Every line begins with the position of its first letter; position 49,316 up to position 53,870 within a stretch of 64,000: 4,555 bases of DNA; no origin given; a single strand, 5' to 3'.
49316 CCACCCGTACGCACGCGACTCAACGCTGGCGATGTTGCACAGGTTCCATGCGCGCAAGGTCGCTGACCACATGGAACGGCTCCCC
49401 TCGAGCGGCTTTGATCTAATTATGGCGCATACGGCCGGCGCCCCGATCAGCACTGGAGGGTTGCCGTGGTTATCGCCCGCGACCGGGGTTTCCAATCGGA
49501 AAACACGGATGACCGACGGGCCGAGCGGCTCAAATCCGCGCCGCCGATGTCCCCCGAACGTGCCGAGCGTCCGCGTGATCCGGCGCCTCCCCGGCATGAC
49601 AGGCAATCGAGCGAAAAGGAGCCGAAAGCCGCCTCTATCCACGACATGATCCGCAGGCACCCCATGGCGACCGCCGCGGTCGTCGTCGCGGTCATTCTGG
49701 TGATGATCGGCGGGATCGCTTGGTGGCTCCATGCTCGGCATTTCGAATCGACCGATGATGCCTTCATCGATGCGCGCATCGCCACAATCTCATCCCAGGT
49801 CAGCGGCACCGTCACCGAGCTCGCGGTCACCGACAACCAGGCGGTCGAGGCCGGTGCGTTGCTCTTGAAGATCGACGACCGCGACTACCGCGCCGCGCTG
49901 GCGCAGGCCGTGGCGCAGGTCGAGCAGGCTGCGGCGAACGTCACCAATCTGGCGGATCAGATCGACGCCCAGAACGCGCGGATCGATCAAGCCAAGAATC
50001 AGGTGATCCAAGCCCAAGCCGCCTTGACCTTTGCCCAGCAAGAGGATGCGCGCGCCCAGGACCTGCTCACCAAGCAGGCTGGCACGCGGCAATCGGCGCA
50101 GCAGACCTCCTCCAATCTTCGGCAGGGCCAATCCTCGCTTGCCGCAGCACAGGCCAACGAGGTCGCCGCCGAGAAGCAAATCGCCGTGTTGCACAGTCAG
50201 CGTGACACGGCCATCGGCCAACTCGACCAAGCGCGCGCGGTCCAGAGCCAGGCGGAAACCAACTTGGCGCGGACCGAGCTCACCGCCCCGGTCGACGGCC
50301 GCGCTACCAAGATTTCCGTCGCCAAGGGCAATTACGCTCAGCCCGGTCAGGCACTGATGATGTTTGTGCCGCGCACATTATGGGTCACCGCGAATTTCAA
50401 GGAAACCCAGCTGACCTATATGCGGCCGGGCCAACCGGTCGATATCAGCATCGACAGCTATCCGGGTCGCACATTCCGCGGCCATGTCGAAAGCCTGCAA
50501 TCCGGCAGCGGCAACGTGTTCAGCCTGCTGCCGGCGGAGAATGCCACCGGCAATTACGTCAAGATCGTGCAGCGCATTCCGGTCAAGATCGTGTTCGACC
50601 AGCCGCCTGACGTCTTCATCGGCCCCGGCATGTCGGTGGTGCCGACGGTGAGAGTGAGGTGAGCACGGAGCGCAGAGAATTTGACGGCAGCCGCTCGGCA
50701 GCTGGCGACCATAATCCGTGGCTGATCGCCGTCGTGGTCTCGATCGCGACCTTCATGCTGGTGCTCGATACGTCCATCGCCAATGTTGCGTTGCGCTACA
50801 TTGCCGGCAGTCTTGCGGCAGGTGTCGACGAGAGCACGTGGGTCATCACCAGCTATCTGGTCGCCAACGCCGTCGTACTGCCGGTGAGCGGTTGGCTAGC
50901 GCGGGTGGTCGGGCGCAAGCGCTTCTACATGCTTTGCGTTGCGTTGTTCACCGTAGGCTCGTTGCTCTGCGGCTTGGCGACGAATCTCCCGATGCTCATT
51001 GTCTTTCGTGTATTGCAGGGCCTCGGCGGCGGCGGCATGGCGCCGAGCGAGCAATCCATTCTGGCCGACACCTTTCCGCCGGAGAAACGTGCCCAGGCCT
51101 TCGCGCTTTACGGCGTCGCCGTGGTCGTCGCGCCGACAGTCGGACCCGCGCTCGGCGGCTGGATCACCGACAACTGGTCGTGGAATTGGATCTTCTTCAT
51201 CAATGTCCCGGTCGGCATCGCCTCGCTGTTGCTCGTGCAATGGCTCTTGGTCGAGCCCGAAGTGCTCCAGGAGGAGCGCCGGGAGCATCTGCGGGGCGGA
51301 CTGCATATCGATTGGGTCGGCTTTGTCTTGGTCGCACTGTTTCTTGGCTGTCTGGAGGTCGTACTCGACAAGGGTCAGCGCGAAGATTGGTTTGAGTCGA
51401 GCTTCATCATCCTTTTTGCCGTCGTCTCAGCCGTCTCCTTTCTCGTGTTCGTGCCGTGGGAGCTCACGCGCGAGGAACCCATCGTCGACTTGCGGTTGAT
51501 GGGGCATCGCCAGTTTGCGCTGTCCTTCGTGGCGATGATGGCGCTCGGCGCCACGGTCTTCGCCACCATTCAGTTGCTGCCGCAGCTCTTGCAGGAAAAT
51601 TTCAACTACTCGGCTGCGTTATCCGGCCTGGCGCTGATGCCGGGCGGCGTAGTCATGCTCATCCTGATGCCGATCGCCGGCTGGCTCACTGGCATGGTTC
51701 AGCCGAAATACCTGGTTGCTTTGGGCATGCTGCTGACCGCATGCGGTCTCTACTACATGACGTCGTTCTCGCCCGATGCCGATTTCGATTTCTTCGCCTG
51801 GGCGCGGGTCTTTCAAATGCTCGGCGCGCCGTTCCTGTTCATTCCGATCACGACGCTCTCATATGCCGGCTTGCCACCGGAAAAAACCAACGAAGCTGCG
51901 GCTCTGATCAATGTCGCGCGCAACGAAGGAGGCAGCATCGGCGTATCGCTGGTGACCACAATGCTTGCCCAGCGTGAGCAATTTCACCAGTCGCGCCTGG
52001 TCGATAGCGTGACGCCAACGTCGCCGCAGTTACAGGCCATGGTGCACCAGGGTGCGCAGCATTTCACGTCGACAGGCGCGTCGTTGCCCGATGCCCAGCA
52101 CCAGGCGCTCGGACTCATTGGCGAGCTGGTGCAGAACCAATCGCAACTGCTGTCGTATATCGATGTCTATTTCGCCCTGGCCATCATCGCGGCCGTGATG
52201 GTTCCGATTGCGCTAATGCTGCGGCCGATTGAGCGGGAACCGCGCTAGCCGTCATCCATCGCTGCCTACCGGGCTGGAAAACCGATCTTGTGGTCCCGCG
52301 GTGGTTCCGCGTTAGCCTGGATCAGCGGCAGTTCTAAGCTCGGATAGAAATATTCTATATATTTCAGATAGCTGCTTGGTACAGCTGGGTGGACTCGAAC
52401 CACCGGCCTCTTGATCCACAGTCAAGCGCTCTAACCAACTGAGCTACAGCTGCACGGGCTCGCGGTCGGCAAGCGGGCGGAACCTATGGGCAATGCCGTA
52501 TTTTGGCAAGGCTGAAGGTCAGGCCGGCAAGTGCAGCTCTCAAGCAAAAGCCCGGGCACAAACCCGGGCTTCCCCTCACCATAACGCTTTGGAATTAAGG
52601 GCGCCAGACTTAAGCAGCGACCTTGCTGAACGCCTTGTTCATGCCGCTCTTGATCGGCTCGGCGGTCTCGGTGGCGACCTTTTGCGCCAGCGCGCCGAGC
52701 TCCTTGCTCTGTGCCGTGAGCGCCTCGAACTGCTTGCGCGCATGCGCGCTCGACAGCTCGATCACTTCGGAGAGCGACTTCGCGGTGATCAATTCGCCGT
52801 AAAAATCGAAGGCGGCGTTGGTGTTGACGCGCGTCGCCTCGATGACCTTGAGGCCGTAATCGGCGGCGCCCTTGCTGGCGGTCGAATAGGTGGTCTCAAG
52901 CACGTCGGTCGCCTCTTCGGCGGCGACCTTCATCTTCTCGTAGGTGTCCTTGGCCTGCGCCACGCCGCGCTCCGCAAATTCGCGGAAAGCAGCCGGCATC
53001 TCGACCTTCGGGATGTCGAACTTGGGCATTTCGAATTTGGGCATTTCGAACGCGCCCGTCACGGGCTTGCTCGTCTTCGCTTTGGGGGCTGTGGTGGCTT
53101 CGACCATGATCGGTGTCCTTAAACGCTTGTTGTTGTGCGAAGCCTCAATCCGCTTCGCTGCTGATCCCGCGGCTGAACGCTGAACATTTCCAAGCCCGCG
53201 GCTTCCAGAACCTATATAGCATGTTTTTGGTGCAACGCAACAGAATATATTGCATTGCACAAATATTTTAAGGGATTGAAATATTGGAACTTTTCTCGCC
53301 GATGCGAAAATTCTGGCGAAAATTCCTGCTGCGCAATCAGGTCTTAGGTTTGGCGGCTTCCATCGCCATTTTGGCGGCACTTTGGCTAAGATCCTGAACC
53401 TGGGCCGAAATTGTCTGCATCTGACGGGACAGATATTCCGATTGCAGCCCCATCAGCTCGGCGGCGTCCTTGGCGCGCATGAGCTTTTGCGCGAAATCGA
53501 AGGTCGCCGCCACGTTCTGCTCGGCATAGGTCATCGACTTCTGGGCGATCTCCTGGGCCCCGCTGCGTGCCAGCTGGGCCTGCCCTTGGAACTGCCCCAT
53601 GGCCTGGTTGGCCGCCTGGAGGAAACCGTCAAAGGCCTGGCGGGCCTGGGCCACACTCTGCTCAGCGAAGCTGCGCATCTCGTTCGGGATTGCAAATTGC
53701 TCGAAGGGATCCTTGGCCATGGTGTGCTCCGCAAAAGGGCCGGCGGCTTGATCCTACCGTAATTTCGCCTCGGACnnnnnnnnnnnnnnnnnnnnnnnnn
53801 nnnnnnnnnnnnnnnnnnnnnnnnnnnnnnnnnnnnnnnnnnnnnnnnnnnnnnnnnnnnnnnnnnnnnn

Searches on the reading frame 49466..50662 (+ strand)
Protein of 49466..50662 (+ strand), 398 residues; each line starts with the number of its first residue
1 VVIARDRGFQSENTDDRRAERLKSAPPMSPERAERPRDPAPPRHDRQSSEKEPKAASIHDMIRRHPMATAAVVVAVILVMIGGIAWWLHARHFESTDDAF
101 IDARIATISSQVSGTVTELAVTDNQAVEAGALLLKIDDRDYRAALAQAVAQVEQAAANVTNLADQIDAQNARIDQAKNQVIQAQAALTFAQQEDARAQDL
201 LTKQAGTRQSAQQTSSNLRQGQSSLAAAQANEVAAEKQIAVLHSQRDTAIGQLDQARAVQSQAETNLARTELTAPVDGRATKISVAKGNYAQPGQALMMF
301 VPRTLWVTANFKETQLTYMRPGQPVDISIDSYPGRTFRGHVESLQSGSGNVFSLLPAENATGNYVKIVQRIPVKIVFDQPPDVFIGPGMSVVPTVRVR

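Call 15: search_protein_families(library=pfam, proteins=[window:49466-50662:+], max_evalue=0.001)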
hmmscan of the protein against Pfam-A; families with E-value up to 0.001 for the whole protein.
window:49466-50662:+ (398 aa): 5 families
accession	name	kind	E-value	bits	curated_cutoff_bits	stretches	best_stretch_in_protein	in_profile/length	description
PF16576.10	HlyD_D23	-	1.5e-17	64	30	1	185-344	47-184/214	Barrel-sandwich domain of CusB or HlyD membrane-fusion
PF13437.12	HlyD_3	-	8.6e-16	59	22.2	1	272-349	2-81/106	HlyD family secretion protein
PF13533.13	Biotin_lipoyl_2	-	1.4e-12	47.6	29.8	1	107-137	2-32/32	Biotin-lipoyl like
PF00364.28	Biotin_lipoyl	-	2e-07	31.2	22.1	0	107-136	44-73/73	Biotin-requiring enzyme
PF00529.27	CusB_dom_1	-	2.6e-05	24.8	26.5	1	72-396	2-88/89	Cation efflux system protein CusB domain 1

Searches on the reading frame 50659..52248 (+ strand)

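Call 16: search_protein_families(library=pfam, proteins=[window:50659-52248:+], max_evalue=0.001)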
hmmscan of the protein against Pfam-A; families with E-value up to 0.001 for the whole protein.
window:50659-52248:+ (529 aa): 5 families
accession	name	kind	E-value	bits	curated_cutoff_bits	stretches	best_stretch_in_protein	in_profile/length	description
PF07690.21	MFS_1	-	4.9e-60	203.7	33.4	1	28-428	2-346/347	Major Facilitator Superfamily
PF00083.30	Sugar_tr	-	7.4e-12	45.3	22.3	1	24-198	2-191/452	Sugar (and other) transporter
PF06609.19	TRI12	-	6.3e-10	38.6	23.2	1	32-313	56-339/599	Fungal trichothecene efflux pump (TRI12)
PF13347.12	MFS_2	-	7.1e-07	28.5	27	1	12-138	218-342/427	MFS/sugar transport protein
PF05977.19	MFS_3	-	4.3e-05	22.6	27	1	29-214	17-210/524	Transmembrane secretion effector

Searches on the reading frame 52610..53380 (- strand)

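Call 16: search_protein_families(library=pfam, proteins=[window:52610-53380:-], max_evalue=0.001)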
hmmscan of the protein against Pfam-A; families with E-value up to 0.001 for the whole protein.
window:52610-53380:- (256 aa): 1 family
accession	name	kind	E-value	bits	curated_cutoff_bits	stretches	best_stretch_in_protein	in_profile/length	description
PF09361.15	Phasin_2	-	2.7e-18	66.4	24.9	1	148-245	1-98/100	Phasin protein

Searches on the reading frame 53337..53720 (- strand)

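Call 16: search_protein_families(library=pfam, proteins=[window:53337-53720:-], max_evalue=0.001)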
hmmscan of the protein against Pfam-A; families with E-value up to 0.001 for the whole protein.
window:53337-53720:- (127 aa): 1 family
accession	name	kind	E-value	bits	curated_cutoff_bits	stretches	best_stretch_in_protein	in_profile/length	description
PF09361.15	Phasin_2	-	6.1e-18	65.3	24.9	1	33-125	3-95/100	Phasin protein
